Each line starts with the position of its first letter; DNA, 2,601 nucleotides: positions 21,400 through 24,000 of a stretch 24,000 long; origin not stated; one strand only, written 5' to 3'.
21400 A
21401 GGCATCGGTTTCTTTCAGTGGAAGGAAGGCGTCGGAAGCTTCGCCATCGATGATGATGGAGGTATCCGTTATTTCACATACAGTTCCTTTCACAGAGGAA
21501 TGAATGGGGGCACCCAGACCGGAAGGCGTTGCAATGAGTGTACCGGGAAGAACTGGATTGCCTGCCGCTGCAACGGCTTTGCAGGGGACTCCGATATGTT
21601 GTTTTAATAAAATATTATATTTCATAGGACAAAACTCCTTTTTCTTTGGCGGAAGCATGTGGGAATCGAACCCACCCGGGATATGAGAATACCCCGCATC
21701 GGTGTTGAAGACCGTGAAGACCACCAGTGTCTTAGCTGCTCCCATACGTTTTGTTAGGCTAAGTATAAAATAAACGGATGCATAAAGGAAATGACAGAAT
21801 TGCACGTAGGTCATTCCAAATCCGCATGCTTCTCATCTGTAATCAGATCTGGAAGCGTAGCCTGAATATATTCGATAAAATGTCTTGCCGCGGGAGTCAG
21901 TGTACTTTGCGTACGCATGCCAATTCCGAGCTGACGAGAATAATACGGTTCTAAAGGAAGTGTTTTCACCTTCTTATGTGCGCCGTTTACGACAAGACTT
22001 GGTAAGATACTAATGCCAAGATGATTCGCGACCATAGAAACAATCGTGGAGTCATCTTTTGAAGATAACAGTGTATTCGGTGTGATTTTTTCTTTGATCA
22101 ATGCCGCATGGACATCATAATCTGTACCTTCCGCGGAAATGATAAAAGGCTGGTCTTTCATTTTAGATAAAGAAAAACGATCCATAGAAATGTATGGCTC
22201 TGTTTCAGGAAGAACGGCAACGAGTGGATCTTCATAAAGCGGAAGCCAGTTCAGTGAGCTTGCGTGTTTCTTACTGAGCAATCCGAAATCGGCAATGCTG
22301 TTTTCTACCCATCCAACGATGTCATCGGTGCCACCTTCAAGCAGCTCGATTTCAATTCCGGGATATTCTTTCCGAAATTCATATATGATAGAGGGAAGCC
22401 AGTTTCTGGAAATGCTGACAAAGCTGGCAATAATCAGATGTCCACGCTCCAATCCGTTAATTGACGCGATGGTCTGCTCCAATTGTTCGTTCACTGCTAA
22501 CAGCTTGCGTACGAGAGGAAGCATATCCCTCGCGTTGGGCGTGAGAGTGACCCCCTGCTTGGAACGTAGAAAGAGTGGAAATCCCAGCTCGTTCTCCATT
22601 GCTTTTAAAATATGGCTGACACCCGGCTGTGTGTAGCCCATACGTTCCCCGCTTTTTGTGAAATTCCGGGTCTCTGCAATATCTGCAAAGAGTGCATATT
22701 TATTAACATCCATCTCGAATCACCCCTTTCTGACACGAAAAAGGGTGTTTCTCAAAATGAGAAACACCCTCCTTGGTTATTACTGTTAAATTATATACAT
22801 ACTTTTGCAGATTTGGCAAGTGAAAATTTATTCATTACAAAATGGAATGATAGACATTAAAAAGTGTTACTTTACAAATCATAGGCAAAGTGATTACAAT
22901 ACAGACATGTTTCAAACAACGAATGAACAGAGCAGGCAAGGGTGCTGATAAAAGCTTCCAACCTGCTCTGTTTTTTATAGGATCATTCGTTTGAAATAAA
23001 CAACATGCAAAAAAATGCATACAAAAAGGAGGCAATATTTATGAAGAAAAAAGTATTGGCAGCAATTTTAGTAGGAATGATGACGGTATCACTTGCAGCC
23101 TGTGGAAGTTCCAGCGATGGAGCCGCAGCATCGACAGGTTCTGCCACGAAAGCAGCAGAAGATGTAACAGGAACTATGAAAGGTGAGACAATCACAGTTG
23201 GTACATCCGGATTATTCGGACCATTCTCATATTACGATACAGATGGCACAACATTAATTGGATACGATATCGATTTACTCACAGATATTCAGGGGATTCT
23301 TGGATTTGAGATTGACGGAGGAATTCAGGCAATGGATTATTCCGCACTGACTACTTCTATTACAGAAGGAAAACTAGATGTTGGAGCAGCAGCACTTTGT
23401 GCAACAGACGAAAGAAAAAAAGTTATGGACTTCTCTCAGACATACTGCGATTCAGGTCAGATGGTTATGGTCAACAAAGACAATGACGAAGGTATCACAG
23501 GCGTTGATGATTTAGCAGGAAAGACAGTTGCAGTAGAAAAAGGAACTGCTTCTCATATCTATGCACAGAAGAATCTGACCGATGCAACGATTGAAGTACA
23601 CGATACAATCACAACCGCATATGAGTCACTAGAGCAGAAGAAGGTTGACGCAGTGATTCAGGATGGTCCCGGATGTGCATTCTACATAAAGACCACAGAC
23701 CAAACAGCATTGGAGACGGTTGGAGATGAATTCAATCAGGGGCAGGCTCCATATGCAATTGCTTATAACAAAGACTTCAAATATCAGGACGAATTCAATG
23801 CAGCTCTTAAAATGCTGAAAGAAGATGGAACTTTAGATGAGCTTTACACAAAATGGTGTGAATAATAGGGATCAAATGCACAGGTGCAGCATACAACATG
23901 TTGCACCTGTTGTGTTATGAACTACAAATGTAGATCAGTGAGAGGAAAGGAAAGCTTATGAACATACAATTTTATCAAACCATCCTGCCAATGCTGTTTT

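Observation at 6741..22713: A Hyp -> Pro -> 5-aminovalerate Stickland route sits in one neighbourhood with selA, selB and selC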

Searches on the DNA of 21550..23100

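Call 83: search_rna_families(source=window, start=21550, end=23100, threshold=evalue, max_evalue=1)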
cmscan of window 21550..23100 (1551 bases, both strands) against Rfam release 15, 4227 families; matches with E-value up to 1: 2.
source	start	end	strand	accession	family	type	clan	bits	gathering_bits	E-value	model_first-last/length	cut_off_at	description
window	21651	21743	-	RF01852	tRNA-Sec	Gene; tRNA;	CL00001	65.6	47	9.8e-13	1-91/91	no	Selenocysteine transfer RNA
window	22743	22898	+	RF01464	rliA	Gene; sRNA;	-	19.9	50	0.32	1-224/224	no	Listeria sRNA rliA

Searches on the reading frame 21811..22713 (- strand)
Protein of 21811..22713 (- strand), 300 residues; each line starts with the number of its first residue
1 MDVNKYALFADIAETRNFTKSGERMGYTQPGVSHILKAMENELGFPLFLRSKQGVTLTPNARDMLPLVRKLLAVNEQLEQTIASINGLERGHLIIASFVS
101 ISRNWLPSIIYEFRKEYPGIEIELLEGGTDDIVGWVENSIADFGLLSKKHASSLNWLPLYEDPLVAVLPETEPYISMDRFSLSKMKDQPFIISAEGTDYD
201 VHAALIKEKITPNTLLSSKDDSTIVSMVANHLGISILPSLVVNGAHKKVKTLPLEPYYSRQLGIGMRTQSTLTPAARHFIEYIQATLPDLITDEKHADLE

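Call 5: search_protein_families(library=ncbifam, proteins=[window:21811-22713:-])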
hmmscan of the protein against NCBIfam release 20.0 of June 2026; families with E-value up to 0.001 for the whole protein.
window:21811-22713:- (300 aa): 52 families (the best 25 are shown)
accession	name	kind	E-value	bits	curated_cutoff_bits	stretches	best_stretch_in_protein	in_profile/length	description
NF040786.1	LysR_Sec_metab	equivalog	4.6e-43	147.3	250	1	1-285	1-296/298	selenium metabolism-associated LysR family transcriptional regulator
NF047520.1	trans_act_CidR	equivalog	6.8e-41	140.3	415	1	1-286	1-291/292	cidABC operon transcriptional activator CidR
NF053705.1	TransRegGltCGpos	equivalog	2.4e-34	118.9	350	1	1-286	1-292/300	glutamate biosynthesis transcriptional regulator GltC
NF008722.0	PRK11716.1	equivalog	4.5e-34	117.8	246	1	1-284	1-291/293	HTH-type transcriptional activator IlvY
NF045775.1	acetoin_reg_AlsR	exception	1e-31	110.6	430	1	1-241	1-246/290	acetoin biosynthesis transcriptional regulator AlsR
TIGR03339.1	phn_lysR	subfamily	1.2e-30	106.7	341.1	1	9-255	5-250/279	aminoethylphosphonate catabolism associated LysR family transcriptional regulator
NF009327.0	PRK12684.1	subfamily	3.3e-30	105.4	402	1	15-288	16-296/313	CysB family HTH-type transcriptional regulator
NF058504.1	TransRegCcpCBac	equivalog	8e-28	97.6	400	1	1-258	1-255/287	transcriptional regulator CcpC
NF008416.0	PRK11242.1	equivalog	1.4e-25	90.3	277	1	9-288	9-292/300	transcriptional regulator CynR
NF007385.0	PRK09906.1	equivalog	1.9e-24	86.3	356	1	3-287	3-291/296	DNA-binding transcriptional regulator HcaR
NF007439.0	PRK09986.1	equivalog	4.2e-22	78.9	290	1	9-283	15-294/296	LysR family transcriptional regulator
NF009326.0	PRK12681.1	equivalog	5.8e-22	78.5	436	1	15-283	16-291/324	HTH-type transcriptional regulator CysB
NF052633.1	LysR_TF_PsrA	exception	8.8e-22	77.4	540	1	2-269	6-278/297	L-proline-binding transcription factor PsrA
NF040889.1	trans_reg_YeiE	equivalog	6.7e-21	74.8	480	1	6-248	8-248/288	DNA-binding transcriptional regulator YeiE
NF009324.0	PRK12679.1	equivalog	2.4e-20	72.9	491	1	17-243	18-249/316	HTH-type transcriptional regulator Cbl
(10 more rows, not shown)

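Call 14: find_encoding_contigs(protein=window:21811-22713:-, flank=10000, max_places=3)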
Protein window:21811-22713:- (300 aa): 1 contig read that carries it; 1 place shown.
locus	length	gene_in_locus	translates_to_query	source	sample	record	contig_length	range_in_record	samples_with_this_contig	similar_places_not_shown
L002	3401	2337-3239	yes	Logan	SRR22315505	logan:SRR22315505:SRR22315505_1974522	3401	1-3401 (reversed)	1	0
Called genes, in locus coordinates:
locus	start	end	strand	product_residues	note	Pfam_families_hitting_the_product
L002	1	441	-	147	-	?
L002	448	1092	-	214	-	PF00528:BPD_transp_1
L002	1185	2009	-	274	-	PF00497:SBP_bac_3, PF10613:Lig_chan-Glu_bd (weak)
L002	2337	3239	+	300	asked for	PF00126:HTH_1, PF03466:LysR_substrate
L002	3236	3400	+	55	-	?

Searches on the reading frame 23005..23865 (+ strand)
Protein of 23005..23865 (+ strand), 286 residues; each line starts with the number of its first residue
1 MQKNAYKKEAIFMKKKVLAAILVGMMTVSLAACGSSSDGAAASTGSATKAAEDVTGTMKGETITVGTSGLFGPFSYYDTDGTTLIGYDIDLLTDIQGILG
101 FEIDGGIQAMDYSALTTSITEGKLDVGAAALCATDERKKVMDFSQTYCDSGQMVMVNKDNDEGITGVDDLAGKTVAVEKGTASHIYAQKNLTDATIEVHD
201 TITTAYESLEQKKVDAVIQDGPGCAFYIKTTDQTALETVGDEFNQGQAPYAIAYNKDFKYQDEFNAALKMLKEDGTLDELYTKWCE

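Call 5: search_protein_families(library=ncbifam, proteins=[window:23005-23865:+])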
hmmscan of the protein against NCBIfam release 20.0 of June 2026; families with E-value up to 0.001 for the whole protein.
window:23005-23865:+ (286 aa): 15 families
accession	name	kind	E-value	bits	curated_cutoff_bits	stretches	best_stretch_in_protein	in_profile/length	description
NF007029.0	PRK09495.1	equivalog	1e-46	159.7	303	1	49-285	13-243/248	glutamine ABC transporter substrate-binding protein GlnH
TIGR01096.1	3A0103s03R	subfamily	1.2e-36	126.5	256.35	1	57-284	21-249/250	lysine/arginine/ornithine ABC transporter substrate-binding protein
NF008426.0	PRK11260.1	equivalog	7.5e-33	113.9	312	1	21-285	10-260/266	cystine ABC transporter substrate-binding protein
NF052427.1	StpK7MSMEG_1200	equivalog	2.7e-19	69.1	900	1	33-284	333-584/601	serine/threonine protein kinase StpK7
NF041764.1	ArtI_Ecoli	equivalog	1.6e-18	67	522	1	59-285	19-241/243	arginine ABC transporter substrate-binding protein ArtI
NF041765.1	ArtJ_Ecoli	equivalog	2.1e-17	63.6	510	1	54-284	14-240/243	arginine ABC transporter substrate-binding protein ArtJ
NF011583.0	PRK15007.1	subfamily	6.9e-17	61.6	358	1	59-285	19-241/243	arginine ABC transporter substrate-binding protein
NF011586.0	PRK15010.1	equivalog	2.9e-13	50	440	1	60-284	25-252/260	lysine/arginine/ornithine ABC transporter substrate-binding protein ArgT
NF008112.0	PRK10859.1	equivalog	1.3e-12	46.9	354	1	20-284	8-264/483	membrane-bound lytic murein transglycosylase MltF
TIGR04262.1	orph_peri_GRRM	subfamily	4.3e-11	42.6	190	1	73-218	13-157/257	extracellular substrate binding-like orphan protein GrrP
NF011965.0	PRK15437.1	equivalog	3.3e-10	40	459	1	61-283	26-251/260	histidine ABC transporter substrate-binding protein HisJ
TIGR02995.1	ectoine_ehuB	equivalog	7.1e-10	38.6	190.9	1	52-275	24-250/275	ectoine/hydroxyectoine ABC transporter substrate-binding protein EhuB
NF008885.0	PRK11917.1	equivalog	2e-08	34.1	373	1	42-284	18-257/259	bifunctional adhesin/ABC transporter aspartate/glutamate-binding protein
NF008063.0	PRK10797.1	subfamily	2.1e-08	33.7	375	1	26-284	11-269/302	glutamate/aspartate ABC transporter substrate-binding protein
TIGR01728.1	SsuA_fam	subfamily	2.2e-07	30.4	163.5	1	122-258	50-194/290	aliphatic sulfonate ABC transporter substrate-binding protein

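Call 11: find_encoding_contigs(protein=window:23005-23865:+, flank=10000, max_places=4)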
Protein window:23005-23865:+ (286 aa): no gene with exactly this product is on record in the collection.

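Call 80: search_protein_families(library=pfam, proteins=[window:23041-23865:+], max_evalue=0.0001)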
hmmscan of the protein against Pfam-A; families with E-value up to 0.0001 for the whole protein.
window:23041-23865:+ (274 aa): 2 families
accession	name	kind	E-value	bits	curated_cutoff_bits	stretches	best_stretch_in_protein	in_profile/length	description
PF00497.25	SBP_bac_3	-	1.6e-28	99.5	26.4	1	51-273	1-130/132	Bacterial extracellular solute-binding proteins, family 3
PF10613.14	Lig_chan-Glu_bd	-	1.7e-07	31.8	30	1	70-147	26-114/115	Ligated ion channel L-glutamate- and glycine-binding site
